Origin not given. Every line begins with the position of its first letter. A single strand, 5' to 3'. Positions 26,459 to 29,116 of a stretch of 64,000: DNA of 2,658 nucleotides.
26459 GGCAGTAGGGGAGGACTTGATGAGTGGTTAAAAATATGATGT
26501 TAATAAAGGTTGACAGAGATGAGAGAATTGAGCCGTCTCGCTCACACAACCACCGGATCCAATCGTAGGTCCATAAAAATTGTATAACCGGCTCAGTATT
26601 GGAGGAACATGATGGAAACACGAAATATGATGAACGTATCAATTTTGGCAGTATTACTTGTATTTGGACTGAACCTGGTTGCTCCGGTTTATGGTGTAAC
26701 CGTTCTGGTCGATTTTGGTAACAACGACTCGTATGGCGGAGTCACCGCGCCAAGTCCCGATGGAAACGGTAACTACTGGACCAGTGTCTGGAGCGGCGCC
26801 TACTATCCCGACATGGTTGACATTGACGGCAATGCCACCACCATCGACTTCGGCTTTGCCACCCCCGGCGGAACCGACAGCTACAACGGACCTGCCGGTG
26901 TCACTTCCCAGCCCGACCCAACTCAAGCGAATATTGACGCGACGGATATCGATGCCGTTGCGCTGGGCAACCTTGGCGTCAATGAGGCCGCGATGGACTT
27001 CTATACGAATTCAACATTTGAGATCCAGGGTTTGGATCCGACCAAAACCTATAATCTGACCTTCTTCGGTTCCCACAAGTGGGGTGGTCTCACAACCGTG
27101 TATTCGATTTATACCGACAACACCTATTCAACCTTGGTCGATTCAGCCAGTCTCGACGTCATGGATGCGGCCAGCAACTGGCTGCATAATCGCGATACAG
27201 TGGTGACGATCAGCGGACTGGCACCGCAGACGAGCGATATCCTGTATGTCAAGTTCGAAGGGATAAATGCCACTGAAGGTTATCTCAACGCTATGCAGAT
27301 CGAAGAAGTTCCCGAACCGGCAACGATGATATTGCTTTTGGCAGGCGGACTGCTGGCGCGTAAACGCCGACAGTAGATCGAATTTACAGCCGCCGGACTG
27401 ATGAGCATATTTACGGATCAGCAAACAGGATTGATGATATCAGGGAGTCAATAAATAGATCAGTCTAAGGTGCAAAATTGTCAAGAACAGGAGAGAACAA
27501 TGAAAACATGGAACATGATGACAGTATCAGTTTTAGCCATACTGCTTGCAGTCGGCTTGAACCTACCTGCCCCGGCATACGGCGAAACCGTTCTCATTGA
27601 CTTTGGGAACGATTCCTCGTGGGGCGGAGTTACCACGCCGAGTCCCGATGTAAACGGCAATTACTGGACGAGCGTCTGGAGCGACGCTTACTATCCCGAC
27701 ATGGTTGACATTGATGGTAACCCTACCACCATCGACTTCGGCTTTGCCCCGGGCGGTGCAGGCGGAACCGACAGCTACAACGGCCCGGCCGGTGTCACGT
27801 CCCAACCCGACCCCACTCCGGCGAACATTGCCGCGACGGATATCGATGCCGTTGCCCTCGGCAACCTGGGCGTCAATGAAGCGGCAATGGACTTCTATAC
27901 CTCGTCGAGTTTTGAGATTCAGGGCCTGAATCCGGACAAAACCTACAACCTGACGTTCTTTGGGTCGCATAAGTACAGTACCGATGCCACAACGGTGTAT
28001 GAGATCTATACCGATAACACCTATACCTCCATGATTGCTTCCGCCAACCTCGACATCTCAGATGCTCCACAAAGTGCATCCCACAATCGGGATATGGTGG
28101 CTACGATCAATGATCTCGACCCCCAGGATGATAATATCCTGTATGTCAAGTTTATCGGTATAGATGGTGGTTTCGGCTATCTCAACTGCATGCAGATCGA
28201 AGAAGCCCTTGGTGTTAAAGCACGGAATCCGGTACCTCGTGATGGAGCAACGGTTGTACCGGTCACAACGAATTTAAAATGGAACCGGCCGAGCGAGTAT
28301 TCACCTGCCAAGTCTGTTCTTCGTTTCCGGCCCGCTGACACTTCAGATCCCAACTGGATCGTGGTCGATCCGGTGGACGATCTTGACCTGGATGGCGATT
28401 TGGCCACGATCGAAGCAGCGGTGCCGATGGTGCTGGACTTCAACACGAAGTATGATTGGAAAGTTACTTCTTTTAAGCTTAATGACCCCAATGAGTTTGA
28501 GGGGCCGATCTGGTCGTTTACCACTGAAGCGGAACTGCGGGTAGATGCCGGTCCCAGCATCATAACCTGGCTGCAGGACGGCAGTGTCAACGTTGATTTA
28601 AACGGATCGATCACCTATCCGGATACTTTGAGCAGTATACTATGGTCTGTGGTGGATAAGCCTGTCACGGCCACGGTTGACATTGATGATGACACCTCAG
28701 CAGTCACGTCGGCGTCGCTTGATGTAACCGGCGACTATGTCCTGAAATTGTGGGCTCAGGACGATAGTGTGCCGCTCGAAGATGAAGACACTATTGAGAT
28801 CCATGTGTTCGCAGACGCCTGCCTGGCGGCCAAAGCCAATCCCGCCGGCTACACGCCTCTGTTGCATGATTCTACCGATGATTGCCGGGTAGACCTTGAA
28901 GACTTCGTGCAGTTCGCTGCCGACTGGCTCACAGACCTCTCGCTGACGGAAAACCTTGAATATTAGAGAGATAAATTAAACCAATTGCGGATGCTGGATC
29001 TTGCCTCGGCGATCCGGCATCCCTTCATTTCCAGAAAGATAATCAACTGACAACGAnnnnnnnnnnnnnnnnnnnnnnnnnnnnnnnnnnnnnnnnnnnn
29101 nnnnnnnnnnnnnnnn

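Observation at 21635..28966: Novel ~220-aa secreted N-terminal domain in three tandem paralogs with three different C-terminal fates, downstream of an ECF sigma/anti-sigma pair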

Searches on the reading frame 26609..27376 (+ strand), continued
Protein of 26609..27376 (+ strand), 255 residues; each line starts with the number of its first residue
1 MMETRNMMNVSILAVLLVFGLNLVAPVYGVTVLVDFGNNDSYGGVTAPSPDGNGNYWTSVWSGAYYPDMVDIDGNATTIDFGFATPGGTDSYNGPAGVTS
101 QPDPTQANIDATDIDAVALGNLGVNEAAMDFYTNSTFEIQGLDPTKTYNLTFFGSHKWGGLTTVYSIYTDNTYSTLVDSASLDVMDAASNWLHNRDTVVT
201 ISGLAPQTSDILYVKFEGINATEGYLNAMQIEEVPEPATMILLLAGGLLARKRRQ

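Call 72: search_protein_families(library=pfam, proteins=[L008:5833-9066:+, P0122, P0128, P0171, P0182, P0186, P0195, P0219, P0123, P0140], max_evalue=0.0001)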
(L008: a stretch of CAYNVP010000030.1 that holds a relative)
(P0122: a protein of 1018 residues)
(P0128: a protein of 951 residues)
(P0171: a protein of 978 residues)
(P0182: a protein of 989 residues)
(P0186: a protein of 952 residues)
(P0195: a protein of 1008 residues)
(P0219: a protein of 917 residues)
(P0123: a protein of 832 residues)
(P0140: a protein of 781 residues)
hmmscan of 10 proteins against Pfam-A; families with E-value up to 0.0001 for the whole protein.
L008:5833-9066:+ (1078 aa): 5 families
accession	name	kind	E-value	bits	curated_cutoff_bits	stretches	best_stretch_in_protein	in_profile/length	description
PF22815.2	CatAgl_D1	-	8.3e-46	156.3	27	1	374-536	2-159/159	Alpha-1,3-glucanase catalytic domain D1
PF22816.2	CatAgl_D2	-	1.7e-24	86.9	27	1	577-934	21-388/389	Alpha-1,3-glucanase catalytic domain D2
PF22352.2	K319L-like_PKD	-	8.4e-13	48.6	27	1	941-1021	1-82/84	K319L-like, PKD domain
PF13229.12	Beta_helix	-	3.2e-08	33.8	25.9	1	616-735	38-148/158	Right handed beta helix region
PF00404.24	Dockerin_1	-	4.9e-06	27.1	22.9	1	1025-1068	2-52/57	Dockerin type I domain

P0122 (1018 aa): 0 families

P0128 (951 aa): 2 families
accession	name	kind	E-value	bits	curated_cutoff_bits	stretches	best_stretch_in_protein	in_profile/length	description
PF16403.11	Bact_surface_Ig-like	-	3.7e-32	110.6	27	2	461-531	1-71/71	Bacterial surface protein, Ig-like domain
PF18981.6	InlK_D3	-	7.2e-06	26.4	25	0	498-531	42-75/75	Internalin K domain (D3/D4)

P0171 (978 aa): 7 families
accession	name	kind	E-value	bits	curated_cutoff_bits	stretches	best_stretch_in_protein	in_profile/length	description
PF22815.2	CatAgl_D1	-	2.6e-45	154.7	27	1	431-592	2-159/159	Alpha-1,3-glucanase catalytic domain D1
PF22816.2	CatAgl_D2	-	1.2e-19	70.9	27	1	625-937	17-339/389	Alpha-1,3-glucanase catalytic domain D2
PF12708.12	Pect-lyase_RHGA_epim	-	5e-13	49.8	27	1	605-670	4-72/213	Rhamnogalacturonase A/epimerase, pectate lyase-like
PF17963.7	Big_9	-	6e-12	46.7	23.6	1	249-341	1-88/89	Bacterial Ig domain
PF13229.12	Beta_helix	-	1.7e-07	31.5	25.9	0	696-823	38-149/158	Right handed beta helix region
PF17803.7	Cadherin_4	-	6.5e-07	30.2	25.1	1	247-306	9-68/71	Bacterial cadherin-like domain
PF17892.7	Cadherin_5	-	5.6e-06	26.5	26.5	1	249-343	2-97/98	Cadherin-like domain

P0182 (989 aa): 1 family
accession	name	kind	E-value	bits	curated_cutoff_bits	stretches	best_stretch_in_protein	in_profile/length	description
PF13472.12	Lipase_GDSL_2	-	3.6e-07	31.3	32.9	1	305-463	31-177/178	GDSL-like Lipase/Acylhydrolase family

P0186 (952 aa): 1 family
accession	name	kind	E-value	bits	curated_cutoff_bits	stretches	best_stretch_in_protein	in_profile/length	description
PF12951.13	PATR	-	1.4e-36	124.6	27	4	753-782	1-30/30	Passenger-associated-transport-repeat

P0195 (1008 aa): 1 family
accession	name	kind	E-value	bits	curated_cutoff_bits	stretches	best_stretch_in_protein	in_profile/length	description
PF12951.13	PATR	-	4.5e-09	36.6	27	1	773-802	1-30/30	Passenger-associated-transport-repeat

P0219 (917 aa): 3 families
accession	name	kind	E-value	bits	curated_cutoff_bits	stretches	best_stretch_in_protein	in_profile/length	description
PF22815.2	CatAgl_D1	-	5.6e-24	85.4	27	1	483-644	2-157/159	Alpha-1,3-glucanase catalytic domain D1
PF12708.12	Pect-lyase_RHGA_epim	-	2.4e-10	41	27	1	660-727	3-73/213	Rhamnogalacturonase A/epimerase, pectate lyase-like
PF14200.12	RicinB_lectin_2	-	4.5e-06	27.7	25.6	0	128-197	9-79/89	Ricin-type beta-trefoil lectin domain-like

P0123 (832 aa): 0 families

P0140 (781 aa): 3 families
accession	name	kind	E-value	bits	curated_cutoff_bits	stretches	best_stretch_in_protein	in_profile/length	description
PF14307.12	Glyco_tran_WbsX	-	1.4e-09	38.3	25.1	0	378-510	34-169/350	Glycosyltransferase WbsX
PF16317.11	Glyco_hydro_99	-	4e-07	29.9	33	0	602-657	271-329/341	Glycosyl hydrolase family 99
PF03659.20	Glyco_hydro_71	-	9.7e-06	25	34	1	483-643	82-246/375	Glycosyl hydrolase family 71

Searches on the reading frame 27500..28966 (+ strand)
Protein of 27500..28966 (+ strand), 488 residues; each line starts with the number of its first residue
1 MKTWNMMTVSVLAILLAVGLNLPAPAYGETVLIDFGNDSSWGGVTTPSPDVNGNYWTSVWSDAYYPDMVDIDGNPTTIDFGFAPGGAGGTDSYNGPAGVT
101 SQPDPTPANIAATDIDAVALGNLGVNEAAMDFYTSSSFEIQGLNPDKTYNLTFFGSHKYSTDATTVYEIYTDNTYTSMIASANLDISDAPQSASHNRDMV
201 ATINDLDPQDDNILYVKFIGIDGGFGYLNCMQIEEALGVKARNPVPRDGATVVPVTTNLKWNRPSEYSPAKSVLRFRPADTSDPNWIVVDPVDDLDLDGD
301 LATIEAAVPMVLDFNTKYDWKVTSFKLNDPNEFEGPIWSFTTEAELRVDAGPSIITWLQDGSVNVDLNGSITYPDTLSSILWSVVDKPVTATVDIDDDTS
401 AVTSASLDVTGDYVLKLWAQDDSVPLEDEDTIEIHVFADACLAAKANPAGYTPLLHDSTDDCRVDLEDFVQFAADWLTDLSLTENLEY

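Call 4: search_protein_families(library=pfam, proteins=[window:27500-28966:+], max_evalue=1)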
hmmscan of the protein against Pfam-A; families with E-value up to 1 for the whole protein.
window:27500-28966:+ (488 aa): 1 family
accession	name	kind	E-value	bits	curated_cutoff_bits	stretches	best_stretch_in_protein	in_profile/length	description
PF22352.2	K319L-like_PKD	-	0.0093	16.4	27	1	364-436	13-84/84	K319L-like, PKD domain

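Call 5: search_protein_families(library=ncbifam, proteins=[window:27500-28966:+], max_evalue=1)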
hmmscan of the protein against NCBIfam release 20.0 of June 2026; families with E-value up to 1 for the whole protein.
window:27500-28966:+ (488 aa): 0 families
